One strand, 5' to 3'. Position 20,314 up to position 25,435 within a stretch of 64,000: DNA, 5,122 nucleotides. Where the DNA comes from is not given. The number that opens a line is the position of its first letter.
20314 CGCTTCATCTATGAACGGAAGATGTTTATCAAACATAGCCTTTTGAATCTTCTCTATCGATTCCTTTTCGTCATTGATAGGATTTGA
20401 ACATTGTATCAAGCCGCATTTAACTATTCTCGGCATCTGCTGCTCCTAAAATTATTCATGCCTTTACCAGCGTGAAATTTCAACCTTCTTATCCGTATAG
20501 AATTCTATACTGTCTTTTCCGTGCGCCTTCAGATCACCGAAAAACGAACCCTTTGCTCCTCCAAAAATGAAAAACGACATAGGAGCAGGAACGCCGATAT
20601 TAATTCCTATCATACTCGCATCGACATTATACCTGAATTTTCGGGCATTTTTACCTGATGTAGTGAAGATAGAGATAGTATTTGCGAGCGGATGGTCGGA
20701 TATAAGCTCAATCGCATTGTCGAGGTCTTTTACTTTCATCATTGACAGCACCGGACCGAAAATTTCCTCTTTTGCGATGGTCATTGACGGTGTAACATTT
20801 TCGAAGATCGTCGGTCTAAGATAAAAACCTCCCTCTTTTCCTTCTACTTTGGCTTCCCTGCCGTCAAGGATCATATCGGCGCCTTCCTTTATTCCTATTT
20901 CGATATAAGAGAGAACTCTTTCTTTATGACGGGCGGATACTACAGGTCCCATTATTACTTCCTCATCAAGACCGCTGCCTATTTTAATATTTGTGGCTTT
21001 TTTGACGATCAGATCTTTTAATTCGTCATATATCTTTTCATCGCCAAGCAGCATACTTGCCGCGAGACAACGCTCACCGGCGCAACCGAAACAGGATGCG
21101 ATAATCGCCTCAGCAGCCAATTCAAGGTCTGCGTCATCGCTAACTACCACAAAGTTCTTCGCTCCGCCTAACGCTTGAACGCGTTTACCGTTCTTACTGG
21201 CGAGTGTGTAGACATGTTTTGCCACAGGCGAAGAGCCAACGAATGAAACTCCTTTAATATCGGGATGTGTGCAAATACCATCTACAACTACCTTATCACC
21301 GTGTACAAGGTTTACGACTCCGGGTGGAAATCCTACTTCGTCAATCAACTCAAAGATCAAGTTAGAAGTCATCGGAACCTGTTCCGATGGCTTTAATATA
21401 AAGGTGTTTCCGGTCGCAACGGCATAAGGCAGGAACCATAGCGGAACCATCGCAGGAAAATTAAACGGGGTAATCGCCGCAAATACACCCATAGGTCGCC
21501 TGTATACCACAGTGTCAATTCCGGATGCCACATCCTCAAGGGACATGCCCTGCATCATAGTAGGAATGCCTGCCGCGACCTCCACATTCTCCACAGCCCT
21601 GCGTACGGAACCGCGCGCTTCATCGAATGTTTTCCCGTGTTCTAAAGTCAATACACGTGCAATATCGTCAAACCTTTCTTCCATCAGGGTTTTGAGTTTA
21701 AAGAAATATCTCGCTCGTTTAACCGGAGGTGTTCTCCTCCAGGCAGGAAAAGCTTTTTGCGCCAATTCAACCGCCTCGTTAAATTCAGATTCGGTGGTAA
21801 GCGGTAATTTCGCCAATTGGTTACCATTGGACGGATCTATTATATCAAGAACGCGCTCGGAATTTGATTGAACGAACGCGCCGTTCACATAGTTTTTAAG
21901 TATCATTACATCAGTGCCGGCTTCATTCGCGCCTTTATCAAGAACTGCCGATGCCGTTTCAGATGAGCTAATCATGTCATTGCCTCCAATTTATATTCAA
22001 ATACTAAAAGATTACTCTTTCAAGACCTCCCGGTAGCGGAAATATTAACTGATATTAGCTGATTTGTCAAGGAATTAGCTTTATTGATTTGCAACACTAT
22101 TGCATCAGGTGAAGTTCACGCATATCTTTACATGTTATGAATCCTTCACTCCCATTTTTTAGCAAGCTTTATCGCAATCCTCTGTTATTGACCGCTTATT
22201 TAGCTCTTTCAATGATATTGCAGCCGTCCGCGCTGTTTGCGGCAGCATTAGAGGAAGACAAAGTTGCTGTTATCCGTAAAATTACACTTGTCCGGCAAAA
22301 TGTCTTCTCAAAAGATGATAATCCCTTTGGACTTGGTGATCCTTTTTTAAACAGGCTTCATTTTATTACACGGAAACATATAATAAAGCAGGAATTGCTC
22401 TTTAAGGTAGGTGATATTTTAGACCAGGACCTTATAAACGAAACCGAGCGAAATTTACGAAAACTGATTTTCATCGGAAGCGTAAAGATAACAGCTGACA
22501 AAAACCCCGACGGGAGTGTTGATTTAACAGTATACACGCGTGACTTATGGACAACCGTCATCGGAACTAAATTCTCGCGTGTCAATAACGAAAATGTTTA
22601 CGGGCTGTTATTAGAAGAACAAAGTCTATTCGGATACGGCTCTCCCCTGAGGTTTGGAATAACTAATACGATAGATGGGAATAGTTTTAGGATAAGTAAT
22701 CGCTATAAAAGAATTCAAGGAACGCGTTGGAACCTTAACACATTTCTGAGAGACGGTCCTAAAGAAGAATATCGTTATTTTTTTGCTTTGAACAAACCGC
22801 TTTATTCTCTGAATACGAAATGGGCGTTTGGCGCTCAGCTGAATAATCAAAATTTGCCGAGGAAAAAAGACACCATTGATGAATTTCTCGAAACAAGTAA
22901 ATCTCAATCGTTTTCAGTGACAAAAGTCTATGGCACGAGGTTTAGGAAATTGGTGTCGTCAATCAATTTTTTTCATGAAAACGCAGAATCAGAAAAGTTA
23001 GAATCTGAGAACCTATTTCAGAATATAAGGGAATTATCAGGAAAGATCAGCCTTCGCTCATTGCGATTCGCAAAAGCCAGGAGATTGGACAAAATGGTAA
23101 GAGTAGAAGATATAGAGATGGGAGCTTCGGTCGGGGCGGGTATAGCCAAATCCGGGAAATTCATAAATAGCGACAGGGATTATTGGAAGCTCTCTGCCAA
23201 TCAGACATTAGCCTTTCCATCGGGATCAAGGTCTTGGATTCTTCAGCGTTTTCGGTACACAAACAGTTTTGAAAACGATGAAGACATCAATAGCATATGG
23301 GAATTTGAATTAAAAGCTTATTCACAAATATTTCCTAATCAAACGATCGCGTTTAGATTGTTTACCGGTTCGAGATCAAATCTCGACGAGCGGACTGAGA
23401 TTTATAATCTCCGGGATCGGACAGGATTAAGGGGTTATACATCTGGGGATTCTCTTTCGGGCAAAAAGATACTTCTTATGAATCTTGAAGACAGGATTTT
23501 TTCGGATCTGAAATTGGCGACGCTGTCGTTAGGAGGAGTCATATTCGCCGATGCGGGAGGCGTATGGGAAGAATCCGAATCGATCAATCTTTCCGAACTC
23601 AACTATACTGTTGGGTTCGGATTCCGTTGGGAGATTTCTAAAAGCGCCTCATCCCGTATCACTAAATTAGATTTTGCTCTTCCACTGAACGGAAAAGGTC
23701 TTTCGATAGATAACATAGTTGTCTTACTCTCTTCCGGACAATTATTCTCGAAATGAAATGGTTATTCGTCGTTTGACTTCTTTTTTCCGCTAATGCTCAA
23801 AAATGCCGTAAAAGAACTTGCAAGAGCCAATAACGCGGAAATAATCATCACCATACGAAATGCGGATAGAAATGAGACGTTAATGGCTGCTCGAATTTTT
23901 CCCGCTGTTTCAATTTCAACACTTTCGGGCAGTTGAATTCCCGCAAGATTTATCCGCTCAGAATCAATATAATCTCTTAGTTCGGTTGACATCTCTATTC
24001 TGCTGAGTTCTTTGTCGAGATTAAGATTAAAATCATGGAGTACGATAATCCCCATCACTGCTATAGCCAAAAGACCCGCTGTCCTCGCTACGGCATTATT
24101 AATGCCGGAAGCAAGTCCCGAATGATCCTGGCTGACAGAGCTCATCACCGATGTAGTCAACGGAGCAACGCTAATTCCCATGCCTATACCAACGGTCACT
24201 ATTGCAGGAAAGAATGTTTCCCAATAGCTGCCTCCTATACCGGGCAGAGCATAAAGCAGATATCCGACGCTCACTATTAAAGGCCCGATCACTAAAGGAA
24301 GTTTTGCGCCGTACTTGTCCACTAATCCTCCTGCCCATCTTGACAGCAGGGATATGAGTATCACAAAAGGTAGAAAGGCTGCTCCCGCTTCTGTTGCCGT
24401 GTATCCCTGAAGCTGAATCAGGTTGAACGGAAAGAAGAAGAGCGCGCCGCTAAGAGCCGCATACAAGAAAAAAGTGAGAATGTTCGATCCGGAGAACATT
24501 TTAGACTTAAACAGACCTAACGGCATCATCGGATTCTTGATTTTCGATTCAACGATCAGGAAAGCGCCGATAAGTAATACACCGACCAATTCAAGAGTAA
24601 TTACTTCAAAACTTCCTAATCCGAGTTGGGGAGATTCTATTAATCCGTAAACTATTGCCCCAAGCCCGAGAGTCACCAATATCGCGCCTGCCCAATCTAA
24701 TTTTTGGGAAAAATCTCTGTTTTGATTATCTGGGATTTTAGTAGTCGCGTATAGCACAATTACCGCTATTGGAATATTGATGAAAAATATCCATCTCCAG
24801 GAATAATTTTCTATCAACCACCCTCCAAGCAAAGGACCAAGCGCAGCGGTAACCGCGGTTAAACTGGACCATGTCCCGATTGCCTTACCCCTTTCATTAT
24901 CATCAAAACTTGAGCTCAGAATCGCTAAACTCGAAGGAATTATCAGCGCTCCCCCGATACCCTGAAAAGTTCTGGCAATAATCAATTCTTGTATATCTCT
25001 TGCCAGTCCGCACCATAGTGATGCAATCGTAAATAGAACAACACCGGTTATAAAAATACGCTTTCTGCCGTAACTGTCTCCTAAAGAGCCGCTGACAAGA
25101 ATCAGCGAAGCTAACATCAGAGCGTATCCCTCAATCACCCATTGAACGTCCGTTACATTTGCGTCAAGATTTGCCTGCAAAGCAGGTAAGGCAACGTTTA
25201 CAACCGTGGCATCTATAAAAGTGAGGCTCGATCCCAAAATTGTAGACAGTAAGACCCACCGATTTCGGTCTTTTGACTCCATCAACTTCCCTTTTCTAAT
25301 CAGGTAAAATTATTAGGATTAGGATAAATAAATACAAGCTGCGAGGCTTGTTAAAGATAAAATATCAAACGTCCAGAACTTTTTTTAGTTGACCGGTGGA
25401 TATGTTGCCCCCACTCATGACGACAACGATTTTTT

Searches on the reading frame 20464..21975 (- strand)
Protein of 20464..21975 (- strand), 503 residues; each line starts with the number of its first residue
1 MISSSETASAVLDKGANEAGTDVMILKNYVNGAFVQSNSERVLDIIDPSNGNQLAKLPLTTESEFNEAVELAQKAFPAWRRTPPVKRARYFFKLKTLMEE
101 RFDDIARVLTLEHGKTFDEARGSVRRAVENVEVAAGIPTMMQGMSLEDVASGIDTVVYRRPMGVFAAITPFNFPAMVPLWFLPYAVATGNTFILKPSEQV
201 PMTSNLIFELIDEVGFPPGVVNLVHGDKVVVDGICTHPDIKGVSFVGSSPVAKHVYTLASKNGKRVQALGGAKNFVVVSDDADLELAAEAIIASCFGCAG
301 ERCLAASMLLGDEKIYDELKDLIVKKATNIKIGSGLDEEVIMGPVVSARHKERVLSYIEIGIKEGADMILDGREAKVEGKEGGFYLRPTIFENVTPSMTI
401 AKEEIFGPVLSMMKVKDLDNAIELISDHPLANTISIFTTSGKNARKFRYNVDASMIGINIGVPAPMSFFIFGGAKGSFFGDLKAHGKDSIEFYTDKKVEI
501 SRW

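Call 4: search_protein_families(library=pfam, proteins=[window:20464-21975:-])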
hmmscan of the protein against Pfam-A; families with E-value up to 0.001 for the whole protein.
window:20464-21975:- (503 aa): 1 family
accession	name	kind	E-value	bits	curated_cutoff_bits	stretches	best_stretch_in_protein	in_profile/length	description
PF00171.27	Aldedh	-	1e-143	479.7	23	1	34-497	1-459/461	Aldehyde dehydrogenase family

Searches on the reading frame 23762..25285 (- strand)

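Call 65: search_protein_families(library=pfam, proteins=[window:23762-25285:-], max_evalue=0.0001)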
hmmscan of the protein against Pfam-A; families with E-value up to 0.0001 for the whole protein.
window:23762-25285:- (507 aa): 4 families
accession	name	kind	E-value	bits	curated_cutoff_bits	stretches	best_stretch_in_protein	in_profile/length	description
PF07690.21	MFS_1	-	4e-55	187.6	33.4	1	16-406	2-345/347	Major Facilitator Superfamily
PF00083.30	Sugar_tr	-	7.3e-12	45.3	22.3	1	63-186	64-193/452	Sugar (and other) transporter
PF06609.19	TRI12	-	2e-10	40.2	23.2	1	58-262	91-309/599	Fungal trichothecene efflux pump (TRI12)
PF05977.19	MFS_3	-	3.5e-06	26.2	27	1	11-189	15-194/524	Transmembrane secretion effector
